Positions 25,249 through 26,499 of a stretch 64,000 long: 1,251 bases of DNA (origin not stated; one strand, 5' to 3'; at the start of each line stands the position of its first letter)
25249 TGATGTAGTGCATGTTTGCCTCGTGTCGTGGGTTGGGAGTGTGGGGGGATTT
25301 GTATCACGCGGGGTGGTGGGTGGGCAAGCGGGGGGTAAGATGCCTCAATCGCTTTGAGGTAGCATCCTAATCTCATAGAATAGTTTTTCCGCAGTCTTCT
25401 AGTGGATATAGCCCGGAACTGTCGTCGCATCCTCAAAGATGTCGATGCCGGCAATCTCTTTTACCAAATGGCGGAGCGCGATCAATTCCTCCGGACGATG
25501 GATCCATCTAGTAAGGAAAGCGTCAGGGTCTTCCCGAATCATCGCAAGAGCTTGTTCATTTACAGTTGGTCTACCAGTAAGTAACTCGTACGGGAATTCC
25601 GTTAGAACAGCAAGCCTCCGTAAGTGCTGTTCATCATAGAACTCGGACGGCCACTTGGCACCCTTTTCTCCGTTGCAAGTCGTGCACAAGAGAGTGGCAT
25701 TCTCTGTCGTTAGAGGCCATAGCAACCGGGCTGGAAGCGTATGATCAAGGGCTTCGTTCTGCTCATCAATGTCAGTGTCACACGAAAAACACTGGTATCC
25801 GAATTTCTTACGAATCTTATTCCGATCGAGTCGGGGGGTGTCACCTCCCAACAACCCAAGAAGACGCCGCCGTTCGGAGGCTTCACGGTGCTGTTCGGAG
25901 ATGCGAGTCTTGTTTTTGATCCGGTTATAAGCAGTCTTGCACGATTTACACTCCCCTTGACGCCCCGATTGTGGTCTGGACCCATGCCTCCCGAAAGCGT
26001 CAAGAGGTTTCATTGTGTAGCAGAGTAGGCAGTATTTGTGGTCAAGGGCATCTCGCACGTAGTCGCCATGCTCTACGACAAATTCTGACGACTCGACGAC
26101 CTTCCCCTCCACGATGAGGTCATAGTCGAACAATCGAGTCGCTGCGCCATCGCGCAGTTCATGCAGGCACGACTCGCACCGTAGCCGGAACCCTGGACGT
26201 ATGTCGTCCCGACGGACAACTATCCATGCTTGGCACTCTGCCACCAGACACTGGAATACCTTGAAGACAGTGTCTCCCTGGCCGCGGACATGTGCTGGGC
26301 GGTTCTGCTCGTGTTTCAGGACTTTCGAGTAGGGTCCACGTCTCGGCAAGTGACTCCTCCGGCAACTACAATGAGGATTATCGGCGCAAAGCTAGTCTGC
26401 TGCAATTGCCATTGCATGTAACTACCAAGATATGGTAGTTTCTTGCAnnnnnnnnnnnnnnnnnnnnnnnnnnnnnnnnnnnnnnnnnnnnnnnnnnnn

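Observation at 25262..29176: Lower-GC island with a divergent HNH nuclease and double-methyltransferase pair: candidate Type IIS-like or novel restriction/defence module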

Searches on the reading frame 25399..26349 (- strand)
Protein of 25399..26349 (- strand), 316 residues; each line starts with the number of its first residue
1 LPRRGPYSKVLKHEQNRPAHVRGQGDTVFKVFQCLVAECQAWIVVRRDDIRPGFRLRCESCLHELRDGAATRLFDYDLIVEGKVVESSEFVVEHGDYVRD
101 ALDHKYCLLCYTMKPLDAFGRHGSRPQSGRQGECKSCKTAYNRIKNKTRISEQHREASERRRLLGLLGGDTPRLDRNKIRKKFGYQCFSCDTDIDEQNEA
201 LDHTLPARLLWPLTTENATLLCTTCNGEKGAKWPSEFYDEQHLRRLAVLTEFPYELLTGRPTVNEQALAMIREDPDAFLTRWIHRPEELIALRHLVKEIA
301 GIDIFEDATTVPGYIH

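Call 3: search_protein_families(library=pfam, proteins=[window:25399-26349:-], max_evalue=0.1)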
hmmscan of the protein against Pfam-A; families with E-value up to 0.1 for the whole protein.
window:25399-26349:- (316 aa): 3 families
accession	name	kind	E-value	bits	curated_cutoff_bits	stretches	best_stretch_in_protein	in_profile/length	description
PF14279.12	HNH_5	-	8.5e-06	26.1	27.5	1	187-239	1-53/56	HNH endonuclease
PF01844.29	HNH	-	0.023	15.3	21.4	1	190-231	4-46/47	HNH endonuclease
PF13746.11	Fer4_18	-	0.038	14.6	27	0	38-63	65-90/114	4Fe-4S dicluster domain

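Call 4: search_protein_families(library=padloc, proteins=[window:25399-26349:-], max_evalue=0.1)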
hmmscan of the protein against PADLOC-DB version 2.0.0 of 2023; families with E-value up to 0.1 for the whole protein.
window:25399-26349:- (316 aa): 8 families
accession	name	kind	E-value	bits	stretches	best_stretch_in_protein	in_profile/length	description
PDLC00315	PtuB1|PtuB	-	0.0016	16.2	1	177-266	23-111/227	Unknown function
PDLC00337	PtuB1|PtuB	-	0.0084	14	1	178-235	50-110/216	Unknown function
PDLC02896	DpdJ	-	0.013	11.1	1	11-68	266-323/1487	DpdJ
PDLC02859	DpdF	-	0.014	11.9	1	182-234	5-54/545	DpdF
PDLC04248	PDC-M01B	-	0.016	13.1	1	177-238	26-87/216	-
PDLC00335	PtuB1|PtuB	-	0.017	12.6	1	176-234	40-103/214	Unknown function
PDLC04266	PDC-M01B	-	0.019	12.6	1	186-235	96-144/281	-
PDLC00973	Cas9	-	0.047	10.2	1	195-240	621-666/830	CRISPR subtype II RNA-guided endonuclease Cas9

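Call 5: search_protein_families(library=ncbifam, proteins=[window:25399-26349:-], max_evalue=0.1)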
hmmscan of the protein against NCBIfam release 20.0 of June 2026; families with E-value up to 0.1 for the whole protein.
window:25399-26349:- (316 aa): 2 families
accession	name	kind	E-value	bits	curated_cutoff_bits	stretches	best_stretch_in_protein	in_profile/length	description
NF040563.1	guided_IscB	equivalog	0.0071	15.5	175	1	176-243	184-250/314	RNA-guided endonuclease IscB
TIGR02098.1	MJ0042_CXXC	domain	0.026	14.2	20.9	1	38-63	7-33/38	MJ0042-type zinc finger domain-containing protein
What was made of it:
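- The nuclease matches no curated restriction-enzyme model in Pfam, NCBIfam or PADLOC (calls 3-5).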

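Call 6: find_homologous_proteins(query=window:25399-26349:-, max_evalue=0.001)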
Query window:25399-26349:- (316 aa): 357 proteins with E <= 0.001 among 2718 candidates; the best 120 are listed.
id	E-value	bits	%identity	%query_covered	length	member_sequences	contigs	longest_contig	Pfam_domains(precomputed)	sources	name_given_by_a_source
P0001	3.6e-219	744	100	100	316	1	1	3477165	PF14279.13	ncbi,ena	-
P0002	4.3e-178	609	80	100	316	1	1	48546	-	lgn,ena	-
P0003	3.0e-176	603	80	100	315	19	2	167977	-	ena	-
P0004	6.5e-175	599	79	100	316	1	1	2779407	PF14279.13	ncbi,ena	-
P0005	9.9e-172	588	78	100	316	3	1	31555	-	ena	-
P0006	6.1e-171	586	79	100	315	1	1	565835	-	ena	-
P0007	9.6e-171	585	78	100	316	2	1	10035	-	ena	-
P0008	1.2e-167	575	77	100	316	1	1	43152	-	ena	-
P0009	3.5e-154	531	71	100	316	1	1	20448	PF01844.30,PF14279.13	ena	-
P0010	5.5e-152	524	69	100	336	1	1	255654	-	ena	-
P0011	1.6e-148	512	68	100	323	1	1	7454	-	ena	-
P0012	1.2e-145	503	67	100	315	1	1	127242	-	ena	-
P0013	8.9e-145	500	76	86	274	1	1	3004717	PF14279.13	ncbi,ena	-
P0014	7.5e-137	474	63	100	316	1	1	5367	-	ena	-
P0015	4.4e-136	471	63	100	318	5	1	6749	-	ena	-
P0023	3.8e-103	363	51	99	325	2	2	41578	-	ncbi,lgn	-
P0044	1.3e-96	342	51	99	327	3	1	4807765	-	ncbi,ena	-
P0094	6.6e-88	313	47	100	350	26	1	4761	-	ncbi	-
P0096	9.4e-88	313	47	98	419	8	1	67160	-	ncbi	-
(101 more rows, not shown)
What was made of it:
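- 25399..26349 (-): Restriction endonuclease candidate: 316-aa zinc-ribbon HNH nuclease (TTG start at 26349, stop at 25399-25401). The family is conserved over its full length: 357 homologues at 45-80% identity (call 6).
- Some automatic annotations call family members 'McrA' (call 6).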

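Call 7: search_solved_structures(query=window:25399-26349:-, max_evalue=1, show_alignments=2)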
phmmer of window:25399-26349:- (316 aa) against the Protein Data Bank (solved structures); distinct sequences matched with E-value up to 1: 3.
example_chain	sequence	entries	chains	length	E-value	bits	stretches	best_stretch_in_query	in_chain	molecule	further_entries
8d2k_A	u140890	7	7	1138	0.0019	20.6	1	148-232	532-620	CRISPR-associated endonuclease, Csn1 family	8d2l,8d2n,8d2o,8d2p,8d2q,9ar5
8if0_X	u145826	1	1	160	0.51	12.6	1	200-281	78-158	CRISPR-associated endonuclease Cas9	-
6j9n_A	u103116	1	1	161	0.51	12.6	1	200-281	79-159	CRISPR-associated endonuclease Cas9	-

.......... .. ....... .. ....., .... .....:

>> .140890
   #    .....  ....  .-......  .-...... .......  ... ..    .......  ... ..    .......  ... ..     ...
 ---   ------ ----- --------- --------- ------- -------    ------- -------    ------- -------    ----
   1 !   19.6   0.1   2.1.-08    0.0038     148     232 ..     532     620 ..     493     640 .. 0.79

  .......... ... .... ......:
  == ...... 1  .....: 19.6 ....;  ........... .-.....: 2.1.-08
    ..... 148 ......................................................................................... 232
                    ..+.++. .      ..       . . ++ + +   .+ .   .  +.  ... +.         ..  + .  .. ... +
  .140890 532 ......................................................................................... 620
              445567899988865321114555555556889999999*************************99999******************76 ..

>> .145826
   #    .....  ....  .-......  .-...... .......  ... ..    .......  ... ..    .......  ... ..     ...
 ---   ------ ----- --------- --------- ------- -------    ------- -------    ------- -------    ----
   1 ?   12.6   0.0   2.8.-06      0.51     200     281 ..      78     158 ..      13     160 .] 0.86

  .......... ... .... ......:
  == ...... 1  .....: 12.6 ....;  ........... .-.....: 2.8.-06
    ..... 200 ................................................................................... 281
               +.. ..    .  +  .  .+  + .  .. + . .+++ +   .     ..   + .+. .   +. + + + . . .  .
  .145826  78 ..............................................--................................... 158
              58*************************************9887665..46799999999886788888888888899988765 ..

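Call 9: find_encoding_contigs(protein=P0001, flank=10000, max_places=3)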
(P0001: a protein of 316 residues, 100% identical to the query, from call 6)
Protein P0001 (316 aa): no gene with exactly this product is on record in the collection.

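Call 11: find_related_loci(query=A1, collection=genome_contigs, flank=10000)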
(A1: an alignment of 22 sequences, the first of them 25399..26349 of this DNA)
Query A1 (316 aa) in genome_contigs; peptide patterns used: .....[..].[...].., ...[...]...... (x = any residue, [..] = any of these).
192 stretches matched a pattern; 118 encode a relative of the query (tblastn E <= 1e-3); the best 80 are kept; 80 distinct loci.
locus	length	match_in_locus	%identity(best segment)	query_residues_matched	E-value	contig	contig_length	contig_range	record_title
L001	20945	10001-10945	78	1-315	4e-176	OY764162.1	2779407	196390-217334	MAG: Dehalococcoidia bacterium isolate c2b86379-bd31-4c30-aa6f-eeb60e07e050 genome assembly, chromosome: 1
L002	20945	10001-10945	79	1-316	4e-168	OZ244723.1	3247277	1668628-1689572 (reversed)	MAG: Dehalococcoidia bacterium isolate 760011ba-b86d-4164-aa55-395d04384f54 genome assembly, chromosome: 1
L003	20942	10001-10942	77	1-316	7e-161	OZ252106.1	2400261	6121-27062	MAG: Dehalococcoidia bacterium isolate d31d8665-159d-4565-9351-53eb1ee4eaf8 genome assembly, chromosome: 1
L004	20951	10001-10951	51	1-315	3e-105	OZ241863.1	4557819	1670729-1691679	MAG: Spirochaetia bacterium isolate 5eda55f6-7d73-4064-946f-addbc1f4c2cc genome assembly, chromosome: 1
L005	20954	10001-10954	51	1-312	6e-103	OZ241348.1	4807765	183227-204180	MAG: Candidatus Azotimanducaceae bacterium isolate a9db2f7b-e227-4142-b8f7-1613535697ad genome assembly, chromosome: 1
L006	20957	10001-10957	51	3-315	6e-103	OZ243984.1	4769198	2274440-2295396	MAG: uncultured Candidatus Binatia bacterium isolate 31174faa-af5d-46df-8d7f-4a8f69c76524 genome assembly, chromosome: 1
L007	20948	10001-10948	51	1-312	3e-102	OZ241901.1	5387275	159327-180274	MAG: Gammaproteobacteria bacterium isolate 65898e9d-28f9-48af-9959-824c109e8cbf genome assembly, chromosome: 1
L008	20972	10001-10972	49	1-315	5e-101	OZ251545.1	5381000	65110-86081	MAG: Gammaproteobacteria bacterium isolate 804a2bfb-9c7e-4e06-b795-02af6ddb82b1 genome assembly, chromosome: 1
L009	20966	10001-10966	49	1-315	1e-100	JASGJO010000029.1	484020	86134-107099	MAG: Pseudorhodoferax sp. isolate 5N482 JMF-2111-06-0005.ont.bin.482_28, whole genome shotgun sequence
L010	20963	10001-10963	51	1-315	9e-101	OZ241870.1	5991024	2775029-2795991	MAG: Gammaproteobacteria bacterium isolate ca35ea08-545d-4259-bb59-35f508f037d2 genome assembly, chromosome: 1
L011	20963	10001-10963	51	1-315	2e-100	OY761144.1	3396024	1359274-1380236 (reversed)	MAG: Dehalococcoidia bacterium isolate d500c233-76a3-46e4-a508-06ea1f82037c genome assembly, chromosome: 1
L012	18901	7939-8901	46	1-315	6e-94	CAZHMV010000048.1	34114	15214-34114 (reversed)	MAG TPA_asm: uncultured Anaerolineales bacterium isolate binchicken_co172_219 genome assembly, contig: NODE_840_length_3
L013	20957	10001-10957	48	1-315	1e-93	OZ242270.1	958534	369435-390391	MAG: Candidatus Poribacteria bacterium isolate ca8204a3-33b7-44e1-a19a-5b07964ae9a8 genome assembly, chromosome: 1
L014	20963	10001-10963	47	1-315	2e-92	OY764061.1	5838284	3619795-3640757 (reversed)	MAG: Candidatus Poribacteria bacterium isolate 89293177-375a-4259-af6b-6508537173d0 genome assembly, chromosome: 1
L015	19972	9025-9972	46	1-311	4e-92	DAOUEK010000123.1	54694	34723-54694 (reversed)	MAG TPA_asm: Anaerolineales bacterium isolate N6_271 k139_269343, whole genome shotgun sequence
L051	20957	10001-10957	44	1-311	1e-84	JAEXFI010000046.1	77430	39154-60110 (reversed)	MAG: Bacillota bacterium isolate OH_HBB_241 k127_69681, whole genome shotgun sequence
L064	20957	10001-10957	42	1-311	1e-81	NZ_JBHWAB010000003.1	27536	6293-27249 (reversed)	Haloimpatiens sp. FM7330 plasmid unnamed2, whole genome shotgun sequence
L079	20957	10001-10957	40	3-311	4e-76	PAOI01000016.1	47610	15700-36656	MAG: Sphingomonas sp. isolate SAT22 280717, whole genome shotgun sequence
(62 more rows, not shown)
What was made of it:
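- One copy is on a plasmid (L064, call 11).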

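Call 19: predict_structure(alignment_id=A2)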
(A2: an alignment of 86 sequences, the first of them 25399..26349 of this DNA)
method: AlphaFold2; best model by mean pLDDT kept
length: 316 residues; sequences in the alignment: 86
mean_pLDDT: 89.6   pTM: 0.54
mean pLDDT of the five models: 89.6, 88.3, 88.1, 86.8, 86.6
residues with pLDDT >= 90: 216; 70-90: 70; 50-70: 23; < 50: 7
segments of 3 or more residues with pLDDT < 50: 154-156
pLDDT, mean of each block of 10 residues (from residue 1): 66 93 95 98 98 97 98 98 98 98 97 98 95 96 74 50 57 87 98 93 89 91 93 96 97 96 91 88 79 89 89 82
secondary structure, 60 per line:
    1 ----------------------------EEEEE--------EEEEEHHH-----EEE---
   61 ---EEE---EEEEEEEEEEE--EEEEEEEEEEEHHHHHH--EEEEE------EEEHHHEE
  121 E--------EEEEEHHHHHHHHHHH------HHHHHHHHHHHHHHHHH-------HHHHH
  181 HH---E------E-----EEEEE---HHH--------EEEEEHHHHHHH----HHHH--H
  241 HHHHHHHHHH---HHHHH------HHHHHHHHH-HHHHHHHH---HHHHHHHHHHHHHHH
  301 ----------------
elements in order: E29-33 E42-46 E55-57 E64-66 E70-80 E83-93 H94-99 E102-106 E113-115 E119-121 E130-134 H135-145 H152-168 H176-182 E199-203 E218-222 H223-229 H234-237 H240-250 H254-258 H265-273 H275-282 H286-300
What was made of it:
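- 25402..25620 (-): Nuclease residues 244-316: C-terminal helical region of unknown role, possibly dimerisation or DNA contacts. Helices at 240-300 in the AF2 model (call 19).
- An HNH domain has a single active site, and the model shows one catalytic domain per chain (call 19).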

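Call 23: fold_search(model_id=the predicted structure, library=pdb)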
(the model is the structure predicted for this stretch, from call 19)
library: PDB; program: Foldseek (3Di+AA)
matches with E <= 10: 249; with E <= 0.001: 1
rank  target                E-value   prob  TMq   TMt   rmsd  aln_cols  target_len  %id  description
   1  8if0_X                8.9e-04  1.00  0.24  0.44  15.0       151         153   15  NmeHNH-AcrIIC1 complex (released 2024-04-24)
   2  8zcz_A                1.1e-03  1.00  0.25  0.10  14.4       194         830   15  Cryo-EM structure of eSaCas9_NNG-guide RNA-target DNA complex in an interrogation state (released 2025-11-05)
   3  9mb6_A                1.4e-03  1.00  0.25  0.09  18.3       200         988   16  Cryo-EM structure of wild-type SaCas9-guide RNA-mismatched target DNA complex (released 2026-03-18)
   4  8f43                  2.5e-03  1.00  0.23  0.59   3.3       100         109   18  HNH Nuclease Domain from G. stearothermophilus Cas9, K597A mutant (released 2022-12-21)
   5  9j1y_A                2.7e-03  1.00  0.23  0.46  13.9       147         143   18  Crystal structure of Nme1Cas9 HNH domain bound to anti-CRISPR AcrIIC1Boe. (released 2026-03-04)
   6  8zda_A                2.9e-03  0.99  0.25  0.09  18.4       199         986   16  Cryo-EM structure of eSaCas9_NNG-guide RNA-target DNA complex in a catalytically active state (released 2025-11-05)
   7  9j1z_A                3.2e-03  1.00  0.23  0.47  13.9       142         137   17  Crystal structure of Nme1Cas9 HNH domain bound to anti-CRISPR AcrIIC1Nme1ST (released 2026-03-04)
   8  7mpz                  5.7e-03  1.00  0.21  0.44  12.3       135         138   16  HNH Nuclease Domain from G. stearothermophilus Cas9 (released 2021-12-22)
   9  5vgb_A                6.8e-03  0.99  0.21  0.44  13.5       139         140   14  Crystal structure of NmeCas9 HNH domain bound to anti-CRISPR AcrIIC1 (released 2017-08-30)
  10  8d2k_A                7.2e-03  0.99  0.25  0.08  15.8       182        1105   18  Structure of Acidothermus cellulolyticus Cas9 ternary complex (Cleavage Intermediate 2) (released 2023-12-20)
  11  4ogc                  7.7e-03  0.97  0.17  0.07  14.7       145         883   19  Crystal structure of the Type II-C Cas9 enzyme from Actinomyces naeslundii (released 2014-02-12)
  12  6j9n_A                8.1e-03  0.99  0.23  0.44  14.7       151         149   15  NmeHNH+AcrIIC3 (released 2019-03-06)
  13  8jft_A                1.0e-02  0.99  0.24  0.08  14.3       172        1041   14  Cryo-EM structure of SaCas9-AcrIIA15 CTD-sgRNA complex (released 2024-02-28)
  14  8zcy_A                1.1e-02  0.84  0.24  0.13  23.2       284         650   14  Cryo-EM structure of eSaCas9_NNG-guide RNA-target DNA complex in an interrogation state (released 2025-11-05)
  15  4oge                  1.2e-02  0.99  0.23  0.08  15.1       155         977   17  Crystal structure of the Type II-C Cas9 enzyme from Actinomyces naeslundii (released 2014-02-12)
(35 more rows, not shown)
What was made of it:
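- On HNH / ββα-Me nuclease superfamily: Foldseek matches Cas9 HNH with probability 1.0 (call 23).
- On HpyAV/Hin4II family: The HNH is Cas9-like (calls 7, 23).
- The catalytic domain resembles the EcoKMcrA and Cas9 HNH domains (call 23).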

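Call 27: search_dna_similar(query=window:25399-26349:-, collection=plasmids, mode=protein, max_evalue=0.00001, max_rows=25)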
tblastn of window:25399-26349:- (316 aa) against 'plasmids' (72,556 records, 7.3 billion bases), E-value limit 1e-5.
Records with a match: 1; places in all: 1; records where one place covers at least 80% of the query: 0.
Best place of each record, by identity: <60% 1.
By first word of the organism name: Psychrobacter 1.
By predicted mobility (MOB-suite, as given by PLSDB): non-mobilizable 1.
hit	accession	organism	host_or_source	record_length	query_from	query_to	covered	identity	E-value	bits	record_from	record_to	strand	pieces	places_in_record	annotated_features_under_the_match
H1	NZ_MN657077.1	Psychrobacter sp.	-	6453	178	271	30%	37.9%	5e-7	59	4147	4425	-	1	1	hypothetical protein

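Call 28: search_dna_similar(query=window:25399-26349:-, collection=phages, mode=protein, max_evalue=0.00001, max_rows=25)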
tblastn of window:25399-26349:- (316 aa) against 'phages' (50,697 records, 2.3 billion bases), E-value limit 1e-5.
No match.
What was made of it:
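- On Phage or homing HNH endonuclease: No match in 50,697 phage records (call 28).
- Closest known: Phage zinc-ribbon HNH endonucleases. Different: This family is absent from phage records (call 28) and has an extra family-specific 98-residue domain.
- Not a phage or homing gene: no match in 50,697 phage records, and only one partial hit, limited to the HNH domain, in plasmids (calls 27, 28). The full-length family is absent from phages (call 28).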

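Call 29: list_cluster_members(proteins=[P0001, P0004, P0013, P0023, P0044, P0094, P0096])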
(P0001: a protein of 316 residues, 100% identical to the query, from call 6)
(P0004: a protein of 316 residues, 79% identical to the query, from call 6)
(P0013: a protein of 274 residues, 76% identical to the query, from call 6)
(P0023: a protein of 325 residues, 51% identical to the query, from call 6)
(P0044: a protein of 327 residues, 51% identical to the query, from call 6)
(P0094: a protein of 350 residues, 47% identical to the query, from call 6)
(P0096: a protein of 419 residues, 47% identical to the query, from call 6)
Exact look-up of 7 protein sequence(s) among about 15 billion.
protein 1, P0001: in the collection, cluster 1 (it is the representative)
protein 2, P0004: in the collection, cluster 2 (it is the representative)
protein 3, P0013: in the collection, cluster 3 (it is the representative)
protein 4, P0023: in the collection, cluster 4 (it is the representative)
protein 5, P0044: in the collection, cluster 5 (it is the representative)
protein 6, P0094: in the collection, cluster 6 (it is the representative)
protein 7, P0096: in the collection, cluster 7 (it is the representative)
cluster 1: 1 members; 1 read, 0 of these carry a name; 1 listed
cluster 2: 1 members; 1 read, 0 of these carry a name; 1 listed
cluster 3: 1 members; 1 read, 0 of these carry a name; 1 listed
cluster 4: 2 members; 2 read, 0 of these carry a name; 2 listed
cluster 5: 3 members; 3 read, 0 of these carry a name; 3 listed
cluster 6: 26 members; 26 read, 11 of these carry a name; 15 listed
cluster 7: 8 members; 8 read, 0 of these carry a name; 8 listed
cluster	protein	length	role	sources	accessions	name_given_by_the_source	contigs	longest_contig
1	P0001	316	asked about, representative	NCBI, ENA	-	-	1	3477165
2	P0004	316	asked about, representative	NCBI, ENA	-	-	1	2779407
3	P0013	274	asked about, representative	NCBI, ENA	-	-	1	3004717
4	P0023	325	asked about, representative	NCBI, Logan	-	-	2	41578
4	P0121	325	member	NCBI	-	-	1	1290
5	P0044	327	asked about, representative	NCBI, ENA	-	-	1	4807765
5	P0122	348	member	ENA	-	-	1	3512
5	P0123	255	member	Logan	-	-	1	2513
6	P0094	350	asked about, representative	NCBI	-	-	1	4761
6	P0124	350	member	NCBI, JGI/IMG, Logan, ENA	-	hypothetical protein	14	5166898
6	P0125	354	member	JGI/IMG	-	hypothetical protein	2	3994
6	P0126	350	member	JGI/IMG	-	hypothetical protein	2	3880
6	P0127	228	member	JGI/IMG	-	hypothetical protein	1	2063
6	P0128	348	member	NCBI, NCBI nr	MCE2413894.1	hypothetical protein J4G07_07820 [Candidatus Poribacteria bacterium] | hypothetical protein [Candidatus Poribacteria bacterium]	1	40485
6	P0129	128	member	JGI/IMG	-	hypothetical protein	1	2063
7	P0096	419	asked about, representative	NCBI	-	-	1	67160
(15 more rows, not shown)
